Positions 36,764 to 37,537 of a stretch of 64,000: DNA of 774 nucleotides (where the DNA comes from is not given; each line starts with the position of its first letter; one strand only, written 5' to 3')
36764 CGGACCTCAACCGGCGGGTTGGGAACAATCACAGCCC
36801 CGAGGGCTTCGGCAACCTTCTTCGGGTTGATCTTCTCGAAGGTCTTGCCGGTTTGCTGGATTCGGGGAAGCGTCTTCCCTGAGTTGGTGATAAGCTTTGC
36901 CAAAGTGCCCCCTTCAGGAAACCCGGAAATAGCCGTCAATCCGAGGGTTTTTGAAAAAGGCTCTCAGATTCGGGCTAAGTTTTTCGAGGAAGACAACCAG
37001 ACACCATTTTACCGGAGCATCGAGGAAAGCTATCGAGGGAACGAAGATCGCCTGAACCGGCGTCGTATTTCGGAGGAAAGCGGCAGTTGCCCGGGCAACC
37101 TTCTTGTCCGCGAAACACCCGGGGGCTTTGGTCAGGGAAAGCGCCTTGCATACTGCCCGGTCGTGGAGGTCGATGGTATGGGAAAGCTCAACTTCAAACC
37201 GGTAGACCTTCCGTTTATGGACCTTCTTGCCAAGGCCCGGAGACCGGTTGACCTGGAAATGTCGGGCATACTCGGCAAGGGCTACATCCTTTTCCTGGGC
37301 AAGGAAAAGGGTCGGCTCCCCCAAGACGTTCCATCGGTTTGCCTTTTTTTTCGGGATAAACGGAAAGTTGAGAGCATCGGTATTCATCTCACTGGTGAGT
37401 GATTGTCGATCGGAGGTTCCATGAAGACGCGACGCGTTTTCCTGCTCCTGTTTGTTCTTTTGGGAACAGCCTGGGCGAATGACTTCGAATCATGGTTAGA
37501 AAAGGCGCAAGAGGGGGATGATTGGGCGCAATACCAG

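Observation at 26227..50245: Candidate cell-surface/toxin accessory island between ndk and the V-ATPase operon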

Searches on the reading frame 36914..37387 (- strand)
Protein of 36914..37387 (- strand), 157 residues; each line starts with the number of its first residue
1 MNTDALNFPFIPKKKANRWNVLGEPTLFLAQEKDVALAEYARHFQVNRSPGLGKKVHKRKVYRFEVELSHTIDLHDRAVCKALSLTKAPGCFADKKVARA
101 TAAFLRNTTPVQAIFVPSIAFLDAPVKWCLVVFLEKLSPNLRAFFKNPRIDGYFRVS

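Call 5: search_protein_families(library=pfam, proteins=[window:36914-37387:-], max_evalue=0.01)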
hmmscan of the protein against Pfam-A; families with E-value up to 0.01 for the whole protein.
window:36914-37387:- (157 aa): 1 family
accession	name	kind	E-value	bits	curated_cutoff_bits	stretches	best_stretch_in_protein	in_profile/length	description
PF08808.17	RES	-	1.6e-09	38.4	23.2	1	11-133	19-136/157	RES domain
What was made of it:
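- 36914..37387 (-): 5'-truncated RES-domain toxin gene: remnant of a RES-Xre toxin-antitoxin pair from a mobile element. Pfam RES E 1.6e-9 (call 5).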

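Call 41: search_protein_families(library=ncbifam, proteins=[window:36914-37387:-], max_evalue=0.01)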
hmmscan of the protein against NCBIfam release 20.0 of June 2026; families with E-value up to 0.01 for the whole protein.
window:36914-37387:- (157 aa): 1 family
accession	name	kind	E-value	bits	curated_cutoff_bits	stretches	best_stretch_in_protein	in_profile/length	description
NF049844.1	Res_ParT_toxin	subfamily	0.0099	15.7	110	0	15-49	20-54/147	type II RES/Xre toxin-antitoxin system toxin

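Call 42: search_protein_families(library=padloc, proteins=[window:36914-37387:-], max_evalue=0.01)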
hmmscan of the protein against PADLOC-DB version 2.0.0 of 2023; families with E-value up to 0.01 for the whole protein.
window:36914-37387:- (157 aa): 0 families

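Call 45: search_solved_structures(query=window:36914-37387:-, max_evalue=1, show_alignments=1)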
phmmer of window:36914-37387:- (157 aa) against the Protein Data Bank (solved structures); distinct sequences matched with E-value up to 1: 0.

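Call 61: find_homologous_proteins(query=window:36914-37387:-, max_evalue=0.001)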
Query window:36914-37387:- (157 aa): 50 proteins with E <= 0.001 among 89 candidates.
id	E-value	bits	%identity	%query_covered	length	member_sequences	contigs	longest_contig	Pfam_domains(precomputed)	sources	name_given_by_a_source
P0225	8.5e-101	352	100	100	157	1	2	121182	PF08808.18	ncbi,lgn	-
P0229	6.8e-78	278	81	98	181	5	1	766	PF08808.18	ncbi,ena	-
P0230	6.9e-77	275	77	98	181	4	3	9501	PF08808.18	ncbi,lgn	ncbi:MAG: RES family NAD+ phosphorylase [Candidatus Ozemobacteraceae bacterium]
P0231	4.6e-76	272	79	98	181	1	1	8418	PF08808.18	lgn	-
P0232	2.9e-73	263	75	98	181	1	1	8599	PF08808.18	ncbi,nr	ncbi:MAG: RES family NAD+ phosphorylase [Candidatus Riflebacteria bacterium]|nr:RES family NAD+ phos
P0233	5.6e-71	255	74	98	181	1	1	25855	PF08808.18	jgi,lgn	jgi:RES domain-containing protein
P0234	2.7e-69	250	75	98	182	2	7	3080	PF08808.18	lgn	-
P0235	3.2e-69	250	73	98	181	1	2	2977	PF08808.18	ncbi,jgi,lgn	jgi:RES domain-containing protein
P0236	3.6e-68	246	71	100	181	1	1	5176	PF08808.18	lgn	-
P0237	1.6e-67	244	74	97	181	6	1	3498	PF08808.18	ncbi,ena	-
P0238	1.4e-66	241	70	98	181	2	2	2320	PF08808.18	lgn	-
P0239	1.7e-66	241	72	98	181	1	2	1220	PF08808.18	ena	-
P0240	2.7e-65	237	70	98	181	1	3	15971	PF08808.18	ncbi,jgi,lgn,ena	-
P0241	1.5e-59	218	66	96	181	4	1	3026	PF08808.18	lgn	-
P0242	1.7e-57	212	63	98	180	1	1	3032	PF08808.18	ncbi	-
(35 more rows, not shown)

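Call 62: find_encoding_contigs(protein=P0233, flank=10000, max_places=3)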
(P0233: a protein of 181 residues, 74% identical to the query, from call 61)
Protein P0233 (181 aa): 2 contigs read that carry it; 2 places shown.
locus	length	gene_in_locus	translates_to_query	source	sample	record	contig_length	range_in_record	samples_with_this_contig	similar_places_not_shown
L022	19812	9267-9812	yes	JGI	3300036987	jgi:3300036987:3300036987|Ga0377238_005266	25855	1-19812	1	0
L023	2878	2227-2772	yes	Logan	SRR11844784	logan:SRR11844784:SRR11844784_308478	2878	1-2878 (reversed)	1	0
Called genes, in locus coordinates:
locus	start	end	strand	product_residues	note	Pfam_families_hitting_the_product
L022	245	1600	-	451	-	PF01051:Rep3_N, PF10134:RPA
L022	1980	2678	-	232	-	PF00239:Resolvase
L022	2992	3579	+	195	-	PF13411:MerR_1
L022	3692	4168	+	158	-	-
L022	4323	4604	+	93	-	PF14384:BrnA_antitoxin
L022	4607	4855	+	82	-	-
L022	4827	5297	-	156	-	-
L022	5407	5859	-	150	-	-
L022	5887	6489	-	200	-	PF09907:HigB_toxin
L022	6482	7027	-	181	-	PF15919:HicB_lk_antitox, PF15970:HicB-like_2 (weak)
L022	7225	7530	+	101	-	PF09907:HigB_toxin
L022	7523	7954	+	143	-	-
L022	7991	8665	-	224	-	-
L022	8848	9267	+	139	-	-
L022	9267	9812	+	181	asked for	PF08808:RES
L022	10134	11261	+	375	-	PF13776:DUF4172, PF02661:Fic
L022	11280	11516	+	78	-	-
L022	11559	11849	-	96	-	PF01381:HTH_3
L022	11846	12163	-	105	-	PF06296:RelE (weak)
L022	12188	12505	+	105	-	-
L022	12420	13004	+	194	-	-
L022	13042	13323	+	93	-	PF05015:HigB-like_toxin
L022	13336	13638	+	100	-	PF01381:HTH_3 (weak)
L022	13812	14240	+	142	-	PF04397:LytTR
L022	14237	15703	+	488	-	PF04397:LytTR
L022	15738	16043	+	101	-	PF09907:HigB_toxin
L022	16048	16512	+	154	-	-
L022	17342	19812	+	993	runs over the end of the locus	PF08275:DNAG_N (weak), PF13362:Toprim_3, PF13662:Toprim_4, PF13155:Toprim_2, PF27228:MTBMA_p00010_2nd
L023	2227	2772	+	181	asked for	PF08808:RES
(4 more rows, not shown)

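Call 63: find_encoding_contigs(protein=P0230, flank=10000, max_places=3)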
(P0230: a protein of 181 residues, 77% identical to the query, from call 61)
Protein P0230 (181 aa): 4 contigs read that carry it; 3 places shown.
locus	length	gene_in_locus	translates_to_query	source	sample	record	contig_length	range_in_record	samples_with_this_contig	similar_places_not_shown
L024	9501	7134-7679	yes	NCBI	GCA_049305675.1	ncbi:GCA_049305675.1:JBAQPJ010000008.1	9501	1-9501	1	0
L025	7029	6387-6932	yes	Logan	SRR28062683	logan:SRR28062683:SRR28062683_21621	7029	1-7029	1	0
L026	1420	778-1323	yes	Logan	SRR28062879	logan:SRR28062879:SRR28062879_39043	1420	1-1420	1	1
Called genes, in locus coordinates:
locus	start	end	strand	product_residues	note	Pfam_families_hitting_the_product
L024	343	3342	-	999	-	PF12965:DUF3854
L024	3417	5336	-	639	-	PF08706:D5_N, PF19263:DUF5906, PF03288:Pox_D5 (weak)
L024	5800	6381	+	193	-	-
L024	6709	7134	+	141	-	-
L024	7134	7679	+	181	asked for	PF08808:RES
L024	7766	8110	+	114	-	PF12728:HTH_17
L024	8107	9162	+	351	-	-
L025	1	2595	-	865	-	?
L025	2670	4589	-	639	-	PF08706:D5_N, PF19263:DUF5906, PF03288:Pox_D5 (weak)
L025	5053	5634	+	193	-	-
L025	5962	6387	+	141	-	-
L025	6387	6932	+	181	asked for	PF08808:RES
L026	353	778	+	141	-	-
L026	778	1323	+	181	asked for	PF08808:RES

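Call 75: search_protein_families(library=pfam, proteins=[L022:8848-9267:+, L024:6709-7134:+, L024:8107-9162:+, L024:5800-6381:+], max_evalue=1)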
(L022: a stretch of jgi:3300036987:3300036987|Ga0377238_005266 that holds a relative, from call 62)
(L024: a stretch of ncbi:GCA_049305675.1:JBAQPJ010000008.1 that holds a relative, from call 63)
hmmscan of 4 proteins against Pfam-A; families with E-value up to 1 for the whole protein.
L022:8848-9267:+ (139 aa): 7 families
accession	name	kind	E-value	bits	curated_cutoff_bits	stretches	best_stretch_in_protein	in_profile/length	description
PF01381.28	HTH_3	-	0.00031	21.2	23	1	38-71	4-37/55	Helix-turn-helix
PF13560.12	HTH_31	-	0.00084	20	27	1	38-71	9-43/64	Helix-turn-helix domain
PF20432.4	Xre-like-HTH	-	0.0053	17.5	25.8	1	38-74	18-55/63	Antitoxin Xre-like helix-turn-helix domain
PF09722.15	Xre_MbcA_ParS_C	-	0.021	15.2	24.5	1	96-131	10-46/51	Antitoxin Xre/MbcA/ParS C-terminal toxin-binding domain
PF14590.12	DUF4447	-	0.022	15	27.2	1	37-88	14-64/166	Domain of unknown function (DUF4447)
PF08279.18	HTH_11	-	0.14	12.5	25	1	36-62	8-34/55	HTH domain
PF07022.19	Phage_CI_repr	-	0.19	12.5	22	1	48-81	17-48/65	Bacteriophage CI repressor helix-turn-helix domain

L024:6709-7134:+ (141 aa): 8 families
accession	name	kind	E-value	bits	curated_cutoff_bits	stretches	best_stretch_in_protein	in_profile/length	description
PF20432.4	Xre-like-HTH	-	0.0021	18.7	25.8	1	41-84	19-61/63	Antitoxin Xre-like helix-turn-helix domain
PF09722.15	Xre_MbcA_ParS_C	-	0.0045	17.4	24.5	1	97-134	9-47/51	Antitoxin Xre/MbcA/ParS C-terminal toxin-binding domain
PF13560.12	HTH_31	-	0.0071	17.1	27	1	41-80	10-49/64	Helix-turn-helix domain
PF13411.12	MerR_1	-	0.042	14.4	21.6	1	48-73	3-28/69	MerR HTH family regulatory protein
PF13384.12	HTH_23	-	0.042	14.1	24.6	1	39-65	10-37/50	Homeodomain-like domain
PF14590.12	DUF4447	-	0.055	13.7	27.2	1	38-106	13-79/166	Domain of unknown function (DUF4447)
PF01381.28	HTH_3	-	0.068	13.7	23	1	40-72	4-36/55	Helix-turn-helix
PF00376.29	MerR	-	0.12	12.7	28.2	1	52-69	6-23/38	MerR family regulatory protein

L024:8107-9162:+ (351 aa): 0 families

L024:5800-6381:+ (193 aa): 2 families
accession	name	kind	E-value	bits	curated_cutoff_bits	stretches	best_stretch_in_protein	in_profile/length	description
PF13411.12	MerR_1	-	6.3e-05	23.4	21.6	1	13-77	2-67/69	MerR HTH family regulatory protein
PF03170.19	BcsB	-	0.19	10.5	21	1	64-168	198-303/606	Bacterial cellulose synthase subunit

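Call 80: find_encoding_contigs(protein=P0240, flank=8000, max_places=3)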
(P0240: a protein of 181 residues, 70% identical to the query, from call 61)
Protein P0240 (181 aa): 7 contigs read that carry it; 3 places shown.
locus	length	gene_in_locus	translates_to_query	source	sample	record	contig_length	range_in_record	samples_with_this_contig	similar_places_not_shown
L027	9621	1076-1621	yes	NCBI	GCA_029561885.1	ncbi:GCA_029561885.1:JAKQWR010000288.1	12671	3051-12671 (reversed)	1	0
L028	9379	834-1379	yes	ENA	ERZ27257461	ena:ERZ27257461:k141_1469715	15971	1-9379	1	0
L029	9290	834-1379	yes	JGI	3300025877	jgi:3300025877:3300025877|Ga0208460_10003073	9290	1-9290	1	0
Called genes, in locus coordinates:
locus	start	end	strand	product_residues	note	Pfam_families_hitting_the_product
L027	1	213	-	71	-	?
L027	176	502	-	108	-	-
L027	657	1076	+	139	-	-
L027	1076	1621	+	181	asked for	PF08808:RES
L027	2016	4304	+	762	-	PF19078:Big_12, PF17957:Big_7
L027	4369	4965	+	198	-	-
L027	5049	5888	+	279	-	-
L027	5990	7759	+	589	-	PF10592:AIPR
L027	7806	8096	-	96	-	-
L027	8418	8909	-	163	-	-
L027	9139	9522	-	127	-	PF15781:ParE-like_toxin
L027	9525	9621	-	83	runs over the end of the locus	-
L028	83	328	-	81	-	-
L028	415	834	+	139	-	-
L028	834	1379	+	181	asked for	PF08808:RES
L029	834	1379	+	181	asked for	PF08808:RES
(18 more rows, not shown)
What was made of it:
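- It contains a remnant of a TA module that in relatives is always on plasmid-like, primase-bearing or defence islands (calls 62, 63, 80).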

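Call 84: predict_structure(alignment_id=A6)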
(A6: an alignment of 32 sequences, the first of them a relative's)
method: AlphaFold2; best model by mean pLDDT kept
length: 181 residues; sequences in the alignment: 32
mean_pLDDT: 91.8   pTM: 0.88
mean pLDDT of the five models: 91.8, 91.1, 90.0, 89.0, 88.9
residues with pLDDT >= 90: 136; 70-90: 37; 50-70: 8; < 50: 0
segments of 3 or more residues with pLDDT < 50: none
pLDDT, mean of each block of 10 residues (from residue 1): 93 95 87 89 94 97 83 68 95 98 96 93 97 98 92 98 91 93 80
secondary structure, 60 per line:
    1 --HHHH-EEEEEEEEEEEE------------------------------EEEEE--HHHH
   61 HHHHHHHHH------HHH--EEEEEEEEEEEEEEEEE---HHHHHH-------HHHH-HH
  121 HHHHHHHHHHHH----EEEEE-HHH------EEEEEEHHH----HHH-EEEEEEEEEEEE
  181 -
elements in order: H3-6 E8-19 E50-54 H57-69 E81-97 H101-106 H114-117 H119-132 E137-141 E152-157 E169-180

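Call 86: fold_search(model_id=the predicted structure, library=pdb)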
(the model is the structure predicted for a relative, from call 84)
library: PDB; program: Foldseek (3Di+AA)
matches with E <= 10: 36; with E <= 0.001: 11
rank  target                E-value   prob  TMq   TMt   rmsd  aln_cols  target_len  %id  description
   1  6fkg_A                1.2e-07  1.00  0.63  0.63   4.7       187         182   17  Crystal structure of the M.tuberculosis MbcT-MbcA toxin-antitoxin complex. (released 2019-02-27)
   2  6fkg_B                1.4e-07  1.00  0.64  0.63   4.6       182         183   17  Crystal structure of the M.tuberculosis MbcT-MbcA toxin-antitoxin complex. (released 2019-02-27)
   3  8qnl_C                3.2e-07  1.00  0.63  0.47   5.3       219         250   15  Structure of the toxin-antitoxin NatRT complex from Pseudomonas aeruginosa (released 2024-10-02)
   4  8qnq_C                8.5e-07  1.00  0.64  0.48   5.3       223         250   13  Structure of the toxin-antitoxin NatRT complex from Pseudomonas aeruginosa. NatTE29D mutant (released 2024-10-02)
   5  6d0h_A                2.4e-05  1.00  0.58  0.64   4.8       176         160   15  ParT: Prs ADP-ribosylating toxin bound to cognate antitoxin ParS (released 2019-01-09)
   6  6d0i_A                4.8e-05  1.00  0.58  0.65   4.8       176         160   15  ParT: Prs ADP-ribosylating toxin bound to cognate antitoxin ParS. L48M ParT, SeMet-substituted complex. (released 2019-01-09)
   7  6gw6_A                8.8e-05  1.00  0.57  0.69   4.4       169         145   15  Structure of the Pseudomonas putida RES-Xre toxin-antitoxin complex (released 2018-10-24)
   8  9r35_D                9.4e-05  1.00  0.58  0.70   4.2       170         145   16  Crystal structure of the Pseudomonas putida Xre-RES toxin-antitoxin complex bound to promoter DNA (released 2025-08-20)
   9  9r35_A                1.1e-04  1.00  0.58  0.71   4.2       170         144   16  Crystal structure of the Pseudomonas putida Xre-RES toxin-antitoxin complex bound to promoter DNA (released 2025-08-20)
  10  6d0i_C                1.1e-04  1.00  0.57  0.63   6.2       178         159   13  ParT: Prs ADP-ribosylating toxin bound to cognate antitoxin ParS. L48M ParT, SeMet-substituted complex. (released 2019-01-09)
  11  6d0h_C                3.8e-04  1.00  0.57  0.63   6.2       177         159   14  ParT: Prs ADP-ribosylating toxin bound to cognate antitoxin ParS (released 2019-01-09)
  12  9e3h_A                2.0e+00  0.04  0.21  0.18  11.6       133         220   13  Cryo EM structure of pertussis toxin in complex with neutralizing Fab PERT-61 (released 2025-10-29)
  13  7ski_B                2.1e+00  0.06  0.26  0.27  10.2       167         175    7  Pertussis toxin in complex with PJ34 (released 2022-04-13)
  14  8hkn_A                2.2e+00  0.06  0.27  0.16   8.1       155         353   11  Mutated human ADP-ribosyltransferase 2 (PARP2) catalytic domain bound to approved drug Fluzoparib (released 2024-05-01)
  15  6b3r_A                2.7e+00  0.01  0.14  0.03  20.6       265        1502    9  Structure of the mechanosensitive channel Piezo1 (released 2017-12-20)
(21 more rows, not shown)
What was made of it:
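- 36914..37387 (-): The relatives' N-terminus is a core β-strand and their fold matches MbcT/NatT/ParT/Res (calls 84, 86).
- On RES-Xre toxin-antitoxin system: The fold of the full-length relative matches MbcT/NatT/ParT/Res with probability 1.0 (call 86).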
